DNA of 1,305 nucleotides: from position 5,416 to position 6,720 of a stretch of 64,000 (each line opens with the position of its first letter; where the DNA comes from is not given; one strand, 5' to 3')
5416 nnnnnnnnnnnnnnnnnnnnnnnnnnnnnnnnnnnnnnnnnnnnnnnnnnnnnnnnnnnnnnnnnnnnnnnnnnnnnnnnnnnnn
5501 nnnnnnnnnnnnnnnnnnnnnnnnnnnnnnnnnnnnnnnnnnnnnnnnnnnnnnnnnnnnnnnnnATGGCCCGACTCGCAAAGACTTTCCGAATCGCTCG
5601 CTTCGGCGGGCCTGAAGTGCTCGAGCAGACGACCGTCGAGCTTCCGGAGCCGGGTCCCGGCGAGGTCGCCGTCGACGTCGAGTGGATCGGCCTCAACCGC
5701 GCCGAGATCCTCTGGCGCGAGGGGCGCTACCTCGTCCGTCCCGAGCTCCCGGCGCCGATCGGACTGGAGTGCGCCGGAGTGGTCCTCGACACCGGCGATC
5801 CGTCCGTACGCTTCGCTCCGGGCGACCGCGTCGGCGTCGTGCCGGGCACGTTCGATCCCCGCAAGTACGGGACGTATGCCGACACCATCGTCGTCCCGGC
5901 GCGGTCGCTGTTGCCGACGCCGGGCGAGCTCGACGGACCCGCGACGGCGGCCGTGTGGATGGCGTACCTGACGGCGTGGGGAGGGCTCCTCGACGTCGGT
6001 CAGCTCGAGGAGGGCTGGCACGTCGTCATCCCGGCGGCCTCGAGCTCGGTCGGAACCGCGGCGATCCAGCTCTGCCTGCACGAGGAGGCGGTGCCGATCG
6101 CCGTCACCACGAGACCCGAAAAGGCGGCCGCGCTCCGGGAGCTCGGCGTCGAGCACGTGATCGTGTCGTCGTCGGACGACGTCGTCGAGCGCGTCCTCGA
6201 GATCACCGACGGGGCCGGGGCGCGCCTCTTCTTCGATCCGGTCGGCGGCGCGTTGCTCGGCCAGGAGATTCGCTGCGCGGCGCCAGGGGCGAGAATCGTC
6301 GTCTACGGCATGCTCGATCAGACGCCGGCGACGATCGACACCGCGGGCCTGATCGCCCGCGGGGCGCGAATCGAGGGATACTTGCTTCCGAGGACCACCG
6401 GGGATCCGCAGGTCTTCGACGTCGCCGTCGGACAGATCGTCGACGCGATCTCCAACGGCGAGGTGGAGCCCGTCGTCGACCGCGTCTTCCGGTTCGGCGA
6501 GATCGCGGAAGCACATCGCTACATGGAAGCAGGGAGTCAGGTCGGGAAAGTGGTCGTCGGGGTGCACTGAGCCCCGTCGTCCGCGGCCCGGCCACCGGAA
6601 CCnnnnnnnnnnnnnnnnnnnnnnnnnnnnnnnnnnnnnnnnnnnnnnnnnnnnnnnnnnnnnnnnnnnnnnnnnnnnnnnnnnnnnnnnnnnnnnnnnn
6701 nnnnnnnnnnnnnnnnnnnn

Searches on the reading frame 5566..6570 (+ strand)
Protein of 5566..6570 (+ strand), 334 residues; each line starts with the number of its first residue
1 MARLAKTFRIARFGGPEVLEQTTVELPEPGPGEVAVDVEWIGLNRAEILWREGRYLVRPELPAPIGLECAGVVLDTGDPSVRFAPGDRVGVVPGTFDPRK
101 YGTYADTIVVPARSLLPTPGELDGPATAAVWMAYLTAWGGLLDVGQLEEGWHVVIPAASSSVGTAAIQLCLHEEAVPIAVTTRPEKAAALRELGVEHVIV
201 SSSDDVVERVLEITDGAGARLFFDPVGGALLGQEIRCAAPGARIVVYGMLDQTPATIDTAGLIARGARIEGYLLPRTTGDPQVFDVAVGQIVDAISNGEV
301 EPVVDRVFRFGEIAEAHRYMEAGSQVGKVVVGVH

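Call 58: search_protein_families(library=pfam, proteins=[window:5566-6570:+], max_evalue=0.001)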
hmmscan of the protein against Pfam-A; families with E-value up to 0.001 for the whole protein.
window:5566-6570:+ (334 aa): 3 families
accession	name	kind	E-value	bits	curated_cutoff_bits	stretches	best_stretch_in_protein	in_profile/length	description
PF00107.32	ADH_zinc_N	-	1.2e-21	77.5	31.8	1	162-276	2-116/129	Zinc-binding dehydrogenase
PF13602.12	ADH_zinc_N_2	-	4.7e-20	73.3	27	1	193-331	1-134/134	Zinc-binding dehydrogenase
PF08240.17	ADH_N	-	1.1e-12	48.5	23.5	1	30-119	1-103/104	Alcohol dehydrogenase GroES-like domain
